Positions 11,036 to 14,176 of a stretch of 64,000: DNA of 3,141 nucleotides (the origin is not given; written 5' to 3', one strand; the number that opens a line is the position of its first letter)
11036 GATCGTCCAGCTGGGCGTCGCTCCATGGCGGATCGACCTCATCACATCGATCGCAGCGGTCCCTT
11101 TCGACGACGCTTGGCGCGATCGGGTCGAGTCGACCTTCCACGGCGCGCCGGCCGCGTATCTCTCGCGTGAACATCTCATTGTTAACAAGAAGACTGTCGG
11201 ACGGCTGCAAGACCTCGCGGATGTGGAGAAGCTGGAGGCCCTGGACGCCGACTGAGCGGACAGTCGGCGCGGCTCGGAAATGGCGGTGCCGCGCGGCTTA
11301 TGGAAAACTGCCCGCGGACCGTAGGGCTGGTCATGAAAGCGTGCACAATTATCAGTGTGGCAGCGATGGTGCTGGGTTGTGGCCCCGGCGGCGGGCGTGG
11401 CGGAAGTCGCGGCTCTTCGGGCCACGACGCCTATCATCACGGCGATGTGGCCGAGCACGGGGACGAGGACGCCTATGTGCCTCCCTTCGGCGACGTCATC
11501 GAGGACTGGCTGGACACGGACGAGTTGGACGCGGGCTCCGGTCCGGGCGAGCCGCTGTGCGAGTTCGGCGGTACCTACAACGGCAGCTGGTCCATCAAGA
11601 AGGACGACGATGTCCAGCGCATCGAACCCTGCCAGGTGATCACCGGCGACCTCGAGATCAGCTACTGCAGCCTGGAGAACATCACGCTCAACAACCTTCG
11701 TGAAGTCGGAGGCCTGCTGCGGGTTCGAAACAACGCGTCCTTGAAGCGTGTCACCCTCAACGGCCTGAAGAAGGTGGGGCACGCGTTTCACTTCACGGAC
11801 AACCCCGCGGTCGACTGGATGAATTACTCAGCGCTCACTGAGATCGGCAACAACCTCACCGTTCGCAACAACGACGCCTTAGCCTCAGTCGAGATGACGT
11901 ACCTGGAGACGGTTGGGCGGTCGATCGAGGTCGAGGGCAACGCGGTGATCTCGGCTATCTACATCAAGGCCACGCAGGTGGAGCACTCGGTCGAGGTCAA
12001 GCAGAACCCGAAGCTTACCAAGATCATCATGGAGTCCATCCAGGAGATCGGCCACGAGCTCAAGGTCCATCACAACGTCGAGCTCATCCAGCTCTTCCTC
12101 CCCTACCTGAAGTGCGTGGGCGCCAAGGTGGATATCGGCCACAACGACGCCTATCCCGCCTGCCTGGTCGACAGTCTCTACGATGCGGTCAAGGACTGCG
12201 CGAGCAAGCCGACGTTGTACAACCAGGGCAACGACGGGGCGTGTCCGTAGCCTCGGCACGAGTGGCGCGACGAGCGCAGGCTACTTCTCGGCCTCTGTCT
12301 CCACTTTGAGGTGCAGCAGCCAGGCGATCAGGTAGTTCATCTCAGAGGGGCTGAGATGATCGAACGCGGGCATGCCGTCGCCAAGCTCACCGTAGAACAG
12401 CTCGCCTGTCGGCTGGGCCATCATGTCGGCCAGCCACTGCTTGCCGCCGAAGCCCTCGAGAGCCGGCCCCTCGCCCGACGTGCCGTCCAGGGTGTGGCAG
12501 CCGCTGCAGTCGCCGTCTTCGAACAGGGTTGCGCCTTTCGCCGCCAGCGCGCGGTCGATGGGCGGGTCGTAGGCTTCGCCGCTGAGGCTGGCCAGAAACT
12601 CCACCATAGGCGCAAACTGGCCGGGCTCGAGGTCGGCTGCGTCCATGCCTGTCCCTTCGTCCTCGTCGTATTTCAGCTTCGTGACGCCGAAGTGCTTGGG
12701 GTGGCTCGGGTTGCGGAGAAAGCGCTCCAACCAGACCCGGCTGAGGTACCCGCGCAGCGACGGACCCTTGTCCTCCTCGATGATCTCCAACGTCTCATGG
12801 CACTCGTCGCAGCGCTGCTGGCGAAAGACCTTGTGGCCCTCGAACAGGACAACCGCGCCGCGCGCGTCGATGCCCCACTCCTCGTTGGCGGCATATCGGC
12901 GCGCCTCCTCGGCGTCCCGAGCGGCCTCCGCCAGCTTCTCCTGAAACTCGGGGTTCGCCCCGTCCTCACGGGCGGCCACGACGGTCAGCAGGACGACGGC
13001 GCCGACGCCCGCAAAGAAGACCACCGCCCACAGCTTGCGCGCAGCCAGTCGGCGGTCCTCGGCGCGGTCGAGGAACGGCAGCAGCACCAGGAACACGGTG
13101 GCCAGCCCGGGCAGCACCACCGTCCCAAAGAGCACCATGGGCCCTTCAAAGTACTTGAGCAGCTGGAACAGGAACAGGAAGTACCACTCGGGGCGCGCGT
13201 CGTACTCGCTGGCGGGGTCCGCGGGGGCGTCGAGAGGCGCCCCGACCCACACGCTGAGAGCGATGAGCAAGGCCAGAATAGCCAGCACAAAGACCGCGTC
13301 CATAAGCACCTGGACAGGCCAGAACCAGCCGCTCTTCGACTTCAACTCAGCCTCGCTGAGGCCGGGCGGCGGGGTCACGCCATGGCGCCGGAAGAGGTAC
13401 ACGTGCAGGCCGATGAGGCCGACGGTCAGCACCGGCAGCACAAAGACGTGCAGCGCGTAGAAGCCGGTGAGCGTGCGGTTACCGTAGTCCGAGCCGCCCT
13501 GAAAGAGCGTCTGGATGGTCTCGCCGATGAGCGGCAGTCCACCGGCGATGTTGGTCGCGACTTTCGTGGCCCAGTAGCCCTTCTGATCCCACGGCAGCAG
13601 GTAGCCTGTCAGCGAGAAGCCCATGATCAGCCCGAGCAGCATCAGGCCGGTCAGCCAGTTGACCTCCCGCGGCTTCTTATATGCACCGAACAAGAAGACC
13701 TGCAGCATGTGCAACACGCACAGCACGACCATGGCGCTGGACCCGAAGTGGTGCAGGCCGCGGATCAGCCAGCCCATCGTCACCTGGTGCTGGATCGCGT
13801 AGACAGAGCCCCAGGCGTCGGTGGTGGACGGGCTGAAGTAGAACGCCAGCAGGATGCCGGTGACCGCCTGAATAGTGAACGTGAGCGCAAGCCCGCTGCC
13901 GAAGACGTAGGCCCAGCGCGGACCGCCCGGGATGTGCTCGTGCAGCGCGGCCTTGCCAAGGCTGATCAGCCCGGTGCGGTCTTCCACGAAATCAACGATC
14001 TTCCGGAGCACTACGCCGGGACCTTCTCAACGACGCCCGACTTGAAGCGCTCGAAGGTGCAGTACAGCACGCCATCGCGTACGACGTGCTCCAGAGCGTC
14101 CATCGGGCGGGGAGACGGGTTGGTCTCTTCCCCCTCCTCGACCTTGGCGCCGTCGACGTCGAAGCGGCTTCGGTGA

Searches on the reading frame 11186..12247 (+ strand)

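Call 52: search_protein_families(library=pfam, max_evalue=0.001, proteins=[window:11186-12247:+])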
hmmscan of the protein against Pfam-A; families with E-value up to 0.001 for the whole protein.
window:11186-12247:+ (354 aa): 1 family
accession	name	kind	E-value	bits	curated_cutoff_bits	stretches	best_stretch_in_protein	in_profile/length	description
PF01030.30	Recep_L_domain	-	3.3e-07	30.9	21.8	1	149-237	2-104/112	Receptor L domain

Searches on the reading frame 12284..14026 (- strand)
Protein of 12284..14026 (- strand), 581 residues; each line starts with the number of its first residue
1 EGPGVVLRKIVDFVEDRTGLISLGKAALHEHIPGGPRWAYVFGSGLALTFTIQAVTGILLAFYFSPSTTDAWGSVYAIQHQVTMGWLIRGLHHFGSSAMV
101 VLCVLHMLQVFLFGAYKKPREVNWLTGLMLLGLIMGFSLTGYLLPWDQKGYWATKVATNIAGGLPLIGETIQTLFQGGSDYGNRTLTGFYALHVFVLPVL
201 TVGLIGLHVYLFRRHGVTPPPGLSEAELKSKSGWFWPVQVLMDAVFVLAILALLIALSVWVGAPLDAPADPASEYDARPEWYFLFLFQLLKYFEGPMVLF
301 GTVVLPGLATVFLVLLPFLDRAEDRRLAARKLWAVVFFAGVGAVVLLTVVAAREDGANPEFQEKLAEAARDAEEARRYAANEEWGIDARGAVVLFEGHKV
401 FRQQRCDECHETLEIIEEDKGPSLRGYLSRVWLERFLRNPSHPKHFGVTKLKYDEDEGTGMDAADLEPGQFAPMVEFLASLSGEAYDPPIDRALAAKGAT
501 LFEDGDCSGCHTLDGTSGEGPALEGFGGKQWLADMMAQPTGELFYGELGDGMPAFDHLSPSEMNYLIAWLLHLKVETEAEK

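Call 52: search_protein_families(library=pfam, max_evalue=0.001, proteins=[window:12284-14026:-])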
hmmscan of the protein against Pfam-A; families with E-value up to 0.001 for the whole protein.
window:12284-14026:- (581 aa): 6 families
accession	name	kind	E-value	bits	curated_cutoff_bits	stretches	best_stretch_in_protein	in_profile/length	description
PF00033.24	Cytochrome_B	-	3e-47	161.4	27.2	1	39-215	13-188/189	Cytochrome b/b6/petB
PF13631.11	Cytochrom_B_N_2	-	1.7e-46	158.7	27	1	98-268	2-169/169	Cytochrome b(N-terminal)/b6/petB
PF00034.26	Cytochrom_C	-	1.9e-13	52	21.3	1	495-574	1-90/90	Cytochrome c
PF00032.22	Cytochrom_B_C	-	8.1e-10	39.3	20.7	1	278-353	12-84/102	Cytochrome b(C-terminal)/b6/petD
PF13442.11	Cytochrome_CBB3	-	9.4e-10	39.1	27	1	494-570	2-68/68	Cytochrome C oxidase, cbb3-type, subunit III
PF14358.11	DUF4405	-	0.00026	21.9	26.7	1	46-107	6-62/66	Domain of unknown function (DUF4405)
